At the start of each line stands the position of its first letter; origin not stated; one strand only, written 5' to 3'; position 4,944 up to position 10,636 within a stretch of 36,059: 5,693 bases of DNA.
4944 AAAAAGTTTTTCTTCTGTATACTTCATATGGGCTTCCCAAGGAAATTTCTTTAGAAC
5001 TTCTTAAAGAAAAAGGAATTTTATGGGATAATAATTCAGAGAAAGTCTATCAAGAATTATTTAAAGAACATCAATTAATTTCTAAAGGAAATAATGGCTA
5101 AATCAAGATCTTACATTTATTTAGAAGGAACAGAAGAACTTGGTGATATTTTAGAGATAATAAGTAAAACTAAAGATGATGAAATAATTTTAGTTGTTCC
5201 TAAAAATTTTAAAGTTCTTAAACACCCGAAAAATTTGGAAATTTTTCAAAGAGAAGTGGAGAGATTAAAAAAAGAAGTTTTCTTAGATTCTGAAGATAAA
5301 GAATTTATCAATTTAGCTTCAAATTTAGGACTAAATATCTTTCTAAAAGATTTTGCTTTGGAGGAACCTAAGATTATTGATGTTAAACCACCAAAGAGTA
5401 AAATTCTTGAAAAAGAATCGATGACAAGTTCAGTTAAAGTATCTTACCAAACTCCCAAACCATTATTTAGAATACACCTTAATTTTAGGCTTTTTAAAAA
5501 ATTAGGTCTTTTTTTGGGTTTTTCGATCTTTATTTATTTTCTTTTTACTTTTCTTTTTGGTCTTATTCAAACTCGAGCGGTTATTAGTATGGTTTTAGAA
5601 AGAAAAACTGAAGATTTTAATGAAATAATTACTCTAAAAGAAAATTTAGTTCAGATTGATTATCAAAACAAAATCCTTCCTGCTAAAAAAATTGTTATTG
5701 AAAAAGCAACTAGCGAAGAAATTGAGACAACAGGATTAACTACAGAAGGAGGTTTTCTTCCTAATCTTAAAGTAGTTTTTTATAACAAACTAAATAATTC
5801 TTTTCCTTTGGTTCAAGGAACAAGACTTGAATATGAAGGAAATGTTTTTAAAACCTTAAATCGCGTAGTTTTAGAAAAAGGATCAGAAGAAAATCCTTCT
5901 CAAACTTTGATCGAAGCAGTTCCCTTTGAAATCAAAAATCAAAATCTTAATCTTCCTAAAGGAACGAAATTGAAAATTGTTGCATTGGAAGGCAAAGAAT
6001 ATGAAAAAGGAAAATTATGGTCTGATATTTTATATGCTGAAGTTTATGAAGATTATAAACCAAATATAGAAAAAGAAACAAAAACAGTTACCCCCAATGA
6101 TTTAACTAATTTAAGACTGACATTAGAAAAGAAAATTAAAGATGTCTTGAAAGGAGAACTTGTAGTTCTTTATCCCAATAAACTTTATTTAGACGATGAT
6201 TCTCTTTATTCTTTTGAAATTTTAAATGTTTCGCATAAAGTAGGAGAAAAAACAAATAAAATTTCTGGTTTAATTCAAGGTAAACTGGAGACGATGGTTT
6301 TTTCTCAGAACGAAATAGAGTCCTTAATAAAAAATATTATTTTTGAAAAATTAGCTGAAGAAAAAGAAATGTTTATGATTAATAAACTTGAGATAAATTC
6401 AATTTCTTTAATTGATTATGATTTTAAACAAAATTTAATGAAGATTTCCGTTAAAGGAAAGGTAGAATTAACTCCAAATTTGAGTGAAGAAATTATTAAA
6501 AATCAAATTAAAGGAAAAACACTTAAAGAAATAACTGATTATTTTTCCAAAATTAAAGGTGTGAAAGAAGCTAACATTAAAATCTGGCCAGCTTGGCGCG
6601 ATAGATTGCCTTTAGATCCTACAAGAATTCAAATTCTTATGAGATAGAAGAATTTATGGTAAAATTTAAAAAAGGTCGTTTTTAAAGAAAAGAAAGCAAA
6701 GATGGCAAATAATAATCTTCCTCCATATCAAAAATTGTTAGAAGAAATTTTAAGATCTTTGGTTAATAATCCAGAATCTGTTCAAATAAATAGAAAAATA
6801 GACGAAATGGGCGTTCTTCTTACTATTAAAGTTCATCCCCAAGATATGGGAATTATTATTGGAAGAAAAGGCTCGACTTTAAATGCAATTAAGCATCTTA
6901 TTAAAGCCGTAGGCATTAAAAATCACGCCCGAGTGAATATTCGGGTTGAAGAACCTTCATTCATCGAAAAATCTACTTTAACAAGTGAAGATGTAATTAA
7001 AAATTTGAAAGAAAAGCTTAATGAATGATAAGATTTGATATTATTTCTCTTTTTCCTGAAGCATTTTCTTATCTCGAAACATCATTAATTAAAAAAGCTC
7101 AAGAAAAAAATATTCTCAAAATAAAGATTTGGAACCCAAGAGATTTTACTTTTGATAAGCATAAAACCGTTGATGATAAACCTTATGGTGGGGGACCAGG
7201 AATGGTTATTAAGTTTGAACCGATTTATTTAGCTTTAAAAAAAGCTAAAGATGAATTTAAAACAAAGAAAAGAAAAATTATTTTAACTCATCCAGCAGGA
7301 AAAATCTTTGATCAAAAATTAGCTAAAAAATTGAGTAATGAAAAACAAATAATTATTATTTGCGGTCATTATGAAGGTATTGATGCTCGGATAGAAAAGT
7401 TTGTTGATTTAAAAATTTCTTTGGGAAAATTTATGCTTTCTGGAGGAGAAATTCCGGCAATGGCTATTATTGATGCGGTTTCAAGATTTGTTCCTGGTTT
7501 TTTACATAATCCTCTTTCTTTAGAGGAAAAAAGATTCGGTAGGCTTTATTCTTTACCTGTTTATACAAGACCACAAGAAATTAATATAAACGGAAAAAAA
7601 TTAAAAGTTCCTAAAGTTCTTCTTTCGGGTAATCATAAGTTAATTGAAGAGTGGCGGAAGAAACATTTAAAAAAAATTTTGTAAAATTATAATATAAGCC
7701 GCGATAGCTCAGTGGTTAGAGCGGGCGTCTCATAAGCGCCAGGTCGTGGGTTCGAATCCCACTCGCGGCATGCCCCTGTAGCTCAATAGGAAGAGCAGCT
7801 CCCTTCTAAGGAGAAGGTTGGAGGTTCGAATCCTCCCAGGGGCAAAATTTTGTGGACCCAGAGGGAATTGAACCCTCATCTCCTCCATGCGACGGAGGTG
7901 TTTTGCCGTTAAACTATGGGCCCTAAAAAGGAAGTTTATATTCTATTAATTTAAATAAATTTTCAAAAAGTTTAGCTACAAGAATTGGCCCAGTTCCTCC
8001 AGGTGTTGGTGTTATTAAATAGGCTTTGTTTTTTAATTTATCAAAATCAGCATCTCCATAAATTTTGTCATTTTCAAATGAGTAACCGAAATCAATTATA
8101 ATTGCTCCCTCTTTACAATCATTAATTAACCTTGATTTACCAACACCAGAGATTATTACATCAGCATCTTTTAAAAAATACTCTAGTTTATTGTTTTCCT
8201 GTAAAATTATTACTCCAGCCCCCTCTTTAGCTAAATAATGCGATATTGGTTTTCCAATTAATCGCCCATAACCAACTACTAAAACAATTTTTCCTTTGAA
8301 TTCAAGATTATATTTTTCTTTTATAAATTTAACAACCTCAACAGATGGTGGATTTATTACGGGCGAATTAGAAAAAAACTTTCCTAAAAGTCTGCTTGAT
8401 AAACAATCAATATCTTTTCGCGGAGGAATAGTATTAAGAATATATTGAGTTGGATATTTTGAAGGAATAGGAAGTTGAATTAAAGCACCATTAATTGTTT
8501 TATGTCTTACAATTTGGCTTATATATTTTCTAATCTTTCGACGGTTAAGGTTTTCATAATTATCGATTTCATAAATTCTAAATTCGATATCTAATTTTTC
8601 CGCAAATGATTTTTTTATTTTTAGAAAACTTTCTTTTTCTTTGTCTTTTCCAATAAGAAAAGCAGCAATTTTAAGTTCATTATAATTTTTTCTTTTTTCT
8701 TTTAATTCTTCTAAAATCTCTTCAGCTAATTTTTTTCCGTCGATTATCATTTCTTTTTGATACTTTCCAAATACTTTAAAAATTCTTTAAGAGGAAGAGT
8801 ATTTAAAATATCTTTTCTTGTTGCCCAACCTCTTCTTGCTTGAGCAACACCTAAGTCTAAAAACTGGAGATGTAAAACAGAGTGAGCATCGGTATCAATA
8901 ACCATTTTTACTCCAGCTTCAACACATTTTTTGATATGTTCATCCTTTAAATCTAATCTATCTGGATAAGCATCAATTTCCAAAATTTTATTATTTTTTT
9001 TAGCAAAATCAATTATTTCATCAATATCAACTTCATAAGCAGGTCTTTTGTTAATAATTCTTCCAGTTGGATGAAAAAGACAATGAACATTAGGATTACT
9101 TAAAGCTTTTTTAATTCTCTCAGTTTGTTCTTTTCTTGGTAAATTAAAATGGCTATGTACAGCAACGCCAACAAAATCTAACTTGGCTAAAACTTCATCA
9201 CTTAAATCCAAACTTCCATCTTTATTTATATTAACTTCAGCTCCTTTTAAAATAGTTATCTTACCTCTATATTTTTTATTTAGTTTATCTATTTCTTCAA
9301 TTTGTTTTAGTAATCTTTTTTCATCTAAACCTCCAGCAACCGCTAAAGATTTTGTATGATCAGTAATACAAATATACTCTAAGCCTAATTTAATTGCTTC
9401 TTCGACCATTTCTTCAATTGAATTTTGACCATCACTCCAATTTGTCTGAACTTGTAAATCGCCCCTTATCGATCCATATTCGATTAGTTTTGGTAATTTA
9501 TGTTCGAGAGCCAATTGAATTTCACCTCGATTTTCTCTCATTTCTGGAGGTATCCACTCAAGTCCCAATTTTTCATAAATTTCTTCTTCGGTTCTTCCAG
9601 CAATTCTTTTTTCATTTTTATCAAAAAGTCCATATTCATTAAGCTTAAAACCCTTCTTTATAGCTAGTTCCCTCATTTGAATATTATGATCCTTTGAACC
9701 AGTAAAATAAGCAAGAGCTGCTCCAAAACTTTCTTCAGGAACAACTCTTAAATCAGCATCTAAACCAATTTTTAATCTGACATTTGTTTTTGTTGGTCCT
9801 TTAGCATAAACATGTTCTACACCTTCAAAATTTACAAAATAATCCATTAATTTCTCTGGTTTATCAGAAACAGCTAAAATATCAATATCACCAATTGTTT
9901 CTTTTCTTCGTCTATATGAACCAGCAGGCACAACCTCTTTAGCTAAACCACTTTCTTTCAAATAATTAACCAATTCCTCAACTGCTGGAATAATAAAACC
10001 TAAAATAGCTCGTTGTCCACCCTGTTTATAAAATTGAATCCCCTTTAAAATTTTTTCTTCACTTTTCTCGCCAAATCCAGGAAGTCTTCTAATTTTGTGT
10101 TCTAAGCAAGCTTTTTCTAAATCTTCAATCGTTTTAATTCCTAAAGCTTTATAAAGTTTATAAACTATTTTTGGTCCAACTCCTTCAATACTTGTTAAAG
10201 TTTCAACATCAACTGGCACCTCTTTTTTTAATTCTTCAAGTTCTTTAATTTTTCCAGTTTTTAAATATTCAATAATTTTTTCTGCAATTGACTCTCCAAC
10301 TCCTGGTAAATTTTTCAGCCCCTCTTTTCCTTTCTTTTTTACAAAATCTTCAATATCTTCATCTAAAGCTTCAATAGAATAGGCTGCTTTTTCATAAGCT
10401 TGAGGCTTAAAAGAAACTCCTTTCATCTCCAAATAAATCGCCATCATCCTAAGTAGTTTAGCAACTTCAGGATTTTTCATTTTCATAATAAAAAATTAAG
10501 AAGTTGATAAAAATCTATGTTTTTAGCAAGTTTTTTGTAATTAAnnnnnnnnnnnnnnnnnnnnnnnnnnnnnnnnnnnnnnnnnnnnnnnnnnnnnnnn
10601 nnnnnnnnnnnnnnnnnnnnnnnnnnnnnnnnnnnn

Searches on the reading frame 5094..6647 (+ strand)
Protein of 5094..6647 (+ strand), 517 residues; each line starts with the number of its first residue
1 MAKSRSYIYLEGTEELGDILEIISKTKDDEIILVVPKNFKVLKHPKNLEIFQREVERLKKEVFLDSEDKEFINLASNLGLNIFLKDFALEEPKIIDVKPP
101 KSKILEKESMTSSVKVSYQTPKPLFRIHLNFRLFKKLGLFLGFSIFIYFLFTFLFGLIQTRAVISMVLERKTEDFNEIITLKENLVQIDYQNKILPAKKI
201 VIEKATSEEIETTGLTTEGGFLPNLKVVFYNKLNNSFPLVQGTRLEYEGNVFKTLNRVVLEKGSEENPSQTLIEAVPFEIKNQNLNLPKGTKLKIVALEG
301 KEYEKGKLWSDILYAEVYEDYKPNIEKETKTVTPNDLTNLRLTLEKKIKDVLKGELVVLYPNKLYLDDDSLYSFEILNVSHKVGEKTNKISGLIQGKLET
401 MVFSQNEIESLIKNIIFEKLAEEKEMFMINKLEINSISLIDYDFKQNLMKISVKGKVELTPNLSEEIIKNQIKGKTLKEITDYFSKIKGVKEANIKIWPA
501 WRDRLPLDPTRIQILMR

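Call 9: search_protein_families(library=ncbifam, proteins=[window:5094-6647:+], max_evalue=0.00001)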
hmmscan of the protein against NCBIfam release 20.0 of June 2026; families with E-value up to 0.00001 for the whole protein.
window:5094-6647:+ (517 aa): 0 families

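Call 41: search_protein_families(library=pfam, proteins=[window:5094-6647:+], max_evalue=0.001)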
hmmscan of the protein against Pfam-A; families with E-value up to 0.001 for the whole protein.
window:5094-6647:+ (517 aa): 0 families

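Call 60: search_solved_structures(query=window:5094-6647:+, max_evalue=1)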
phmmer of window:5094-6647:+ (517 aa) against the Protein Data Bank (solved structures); distinct sequences matched with E-value up to 1: 0.

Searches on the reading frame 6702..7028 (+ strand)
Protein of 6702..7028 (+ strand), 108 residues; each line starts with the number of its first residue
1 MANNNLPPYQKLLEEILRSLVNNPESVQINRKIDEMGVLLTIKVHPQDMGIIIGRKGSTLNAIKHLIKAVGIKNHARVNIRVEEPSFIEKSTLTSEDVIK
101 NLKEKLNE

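Call 9: search_protein_families(library=ncbifam, proteins=[window:6702-7028:+], max_evalue=0.00001)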
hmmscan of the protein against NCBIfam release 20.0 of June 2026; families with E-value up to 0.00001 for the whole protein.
window:6702-7028:+ (108 aa): 4 families
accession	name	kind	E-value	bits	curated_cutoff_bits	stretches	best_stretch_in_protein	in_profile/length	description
NF001748.0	PRK00468.1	equivalog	3.6e-17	62.5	106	1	10-80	2-72/75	KH domain-containing protein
NF002761.0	PRK02821.1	equivalog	4.3e-15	55.5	106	1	12-80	5-72/77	RNA-binding protein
NF002201.0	PRK01064.1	equivalog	6.7e-11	42.5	85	1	12-84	4-76/78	hypothetical protein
NF041568.1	Jag_EloR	equivalog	4.7e-08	33.3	145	1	11-105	64-155/203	RNA-binding cell elongation regulator Jag/EloR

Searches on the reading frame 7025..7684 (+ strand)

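Call 9: search_protein_families(library=ncbifam, proteins=[window:7025-7684:+], max_evalue=0.00001)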
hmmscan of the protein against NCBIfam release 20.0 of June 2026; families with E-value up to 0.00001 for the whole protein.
window:7025-7684:+ (219 aa): 2 families
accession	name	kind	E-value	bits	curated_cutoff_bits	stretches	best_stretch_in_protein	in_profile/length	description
NF000648.1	PRK00026.1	equivalog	3.3e-76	255.3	220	1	3-214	2-208/221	tRNA (guanosine(37)-N1)-methyltransferase TrmD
TIGR00088.1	trmD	equivalog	5.6e-75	251.6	195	1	3-214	2-208/233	tRNA (guanosine(37)-N1)-methyltransferase TrmD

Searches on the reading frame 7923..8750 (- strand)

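Call 9: search_protein_families(library=ncbifam, proteins=[window:7923-8750:-], max_evalue=0.00001)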
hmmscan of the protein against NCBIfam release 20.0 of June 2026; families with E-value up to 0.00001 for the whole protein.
window:7923-8750:- (275 aa): 30 families (the best 25 are shown)
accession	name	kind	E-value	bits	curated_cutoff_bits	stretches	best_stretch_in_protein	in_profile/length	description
NF010787.0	PRK14191.1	equivalog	3.3e-49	167.6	423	1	2-271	3-279/285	bifunctional methylenetetrahydrofolate dehydrogenase/methenyltetrahydrofolate cyclohydrolase FolD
NF010769.0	PRK14172.1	equivalog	9e-48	162.9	392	1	2-267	4-275/278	bifunctional 5,10-methylene-tetrahydrofolate dehydrogenase/ 5,10-methylene-tetrahydrofolate cyclohydrolase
NF010775.0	PRK14178.1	equivalog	3.1e-47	161.1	465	1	1-271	1-273/279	bifunctional methylenetetrahydrofolate dehydrogenase/methenyltetrahydrofolate cyclohydrolase FolD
NF008058.0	PRK10792.1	equivalog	4.6e-46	157.1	355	1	2-268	5-278/285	bifunctional methylenetetrahydrofolate dehydrogenase/methenyltetrahydrofolate cyclohydrolase FolD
NF010780.0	PRK14183.1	equivalog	6.9e-45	153.5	480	1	2-267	3-275/283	bifunctional 5,10-methylene-tetrahydrofolate dehydrogenase/ 5,10-methylene-tetrahydrofolate cyclohydrolase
NF010773.0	PRK14176.1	equivalog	8e-44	150.2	437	1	1-267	9-281/287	bifunctional 5,10-methylene-tetrahydrofolate dehydrogenase/ 5,10-methylene-tetrahydrofolate cyclohydrolase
NF010772.0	PRK14175.1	equivalog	3.5e-43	147.9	459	1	2-264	5-273/286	bifunctional methylenetetrahydrofolate dehydrogenase/methenyltetrahydrofolate cyclohydrolase FolD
NF010781.0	PRK14184.1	equivalog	1.6e-41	142.3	438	1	2-266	3-277/286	bifunctional 5,10-methylene-tetrahydrofolate dehydrogenase/ 5,10-methylene-tetrahydrofolate cyclohydrolase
NF010776.0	PRK14179.1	equivalog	3.2e-41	141.3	445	1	2-267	4-276/284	bifunctional methylenetetrahydrofolate dehydrogenase/methenyltetrahydrofolate cyclohydrolase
NF041156.1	FolD_Thplmales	equivalog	3e-39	134.9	480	1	1-272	1-275/277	bifunctional methylenetetrahydrofolate dehydrogenase/methenyltetrahydrofolate cyclohydrolase FolD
NF010783.0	PRK14186.1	equivalog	3.9e-39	134.5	333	1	2-265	4-278/297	bifunctional methylenetetrahydrofolate dehydrogenase/methenyltetrahydrofolate cyclohydrolase FolD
NF010786.0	PRK14189.1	subfamily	4.2e-38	131.1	421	1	2-267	5-276/285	bifunctional methylenetetrahydrofolate dehydrogenase/methenyltetrahydrofolate cyclohydrolase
NF010785.0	PRK14188.1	subfamily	6.3e-38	130.4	396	1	2-265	5-282/297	bifunctional methylenetetrahydrofolate dehydrogenase/methenyltetrahydrofolate cyclohydrolase FolD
NF010763.0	PRK14166.1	equivalog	1.6e-37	129.1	501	1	2-268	3-276/282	bifunctional 5,10-methylene-tetrahydrofolate dehydrogenase/ 5,10-methylene-tetrahydrofolate cyclohydrolase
NF010789.1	PRK14193.1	equivalog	4.1e-37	127.9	401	1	2-269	4-278/281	bifunctional methylenetetrahydrofolate dehydrogenase/methenyltetrahydrofolate cyclohydrolase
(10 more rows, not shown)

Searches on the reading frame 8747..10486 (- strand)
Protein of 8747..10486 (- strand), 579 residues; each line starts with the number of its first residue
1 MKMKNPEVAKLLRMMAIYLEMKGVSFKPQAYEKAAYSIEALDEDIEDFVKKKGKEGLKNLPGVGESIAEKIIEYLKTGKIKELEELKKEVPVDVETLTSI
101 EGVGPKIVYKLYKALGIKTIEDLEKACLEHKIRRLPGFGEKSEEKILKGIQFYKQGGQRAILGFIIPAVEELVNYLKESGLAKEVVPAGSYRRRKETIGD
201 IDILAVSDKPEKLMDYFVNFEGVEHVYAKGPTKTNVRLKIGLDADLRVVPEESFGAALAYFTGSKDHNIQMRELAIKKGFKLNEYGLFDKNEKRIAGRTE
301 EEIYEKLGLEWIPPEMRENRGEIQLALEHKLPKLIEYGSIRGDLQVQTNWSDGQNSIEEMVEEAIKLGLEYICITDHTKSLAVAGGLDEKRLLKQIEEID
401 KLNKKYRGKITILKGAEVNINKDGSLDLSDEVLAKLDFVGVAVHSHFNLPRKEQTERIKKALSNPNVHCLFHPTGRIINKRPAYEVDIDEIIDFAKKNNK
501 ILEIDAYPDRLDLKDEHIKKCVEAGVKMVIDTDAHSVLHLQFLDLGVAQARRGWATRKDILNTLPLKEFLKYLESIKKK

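Call 9: search_protein_families(library=ncbifam, proteins=[window:8747-10486:-], max_evalue=0.00001)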
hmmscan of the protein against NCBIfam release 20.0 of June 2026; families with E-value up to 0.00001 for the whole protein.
window:8747-10486:- (579 aa): 9 families
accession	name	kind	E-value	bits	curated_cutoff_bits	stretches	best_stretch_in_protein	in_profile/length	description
NF006375.0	PRK08609.1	equivalog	3.8e-163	544.1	426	1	3-575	2-569/571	DNA polymerase/3'-5' exonuclease PolX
NF005928.0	PRK07945.1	equivalog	1.7e-67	228.2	250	1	339-573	97-334/337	PHP domain-containing protein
NF006251.0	PRK08392.1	equivalog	1.9e-26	92.9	212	1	343-560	3-210/216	hypothetical protein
NF006702.0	PRK09248.1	domain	1.2e-22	80.7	264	1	355-577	19-236/246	PHP domain-containing protein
TIGR01856.1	hisJ_fam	subfamily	1.7e-14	54.1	90.2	1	352-445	12-112/252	histidinol-phosphatase HisJ family protein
NF005996.1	PRK08123.1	equivalog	1.8e-07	30.7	133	0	354-420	15-89/262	histidinol-phosphatase HisJ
TIGR00084.2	ruvA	equivalog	9.6e-07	28.6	85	0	43-87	98-141/202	Holliday junction branch migration protein RuvA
NF004981.0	PRK06361.1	equivalog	1.8e-06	27.5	117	0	343-537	3-178/217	histidinol phosphate phosphatase domain-containing protein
NF005932.1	PRK07956.1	equivalog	8.3e-06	24.6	369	0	99-169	444-514/664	NAD-dependent DNA ligase LigA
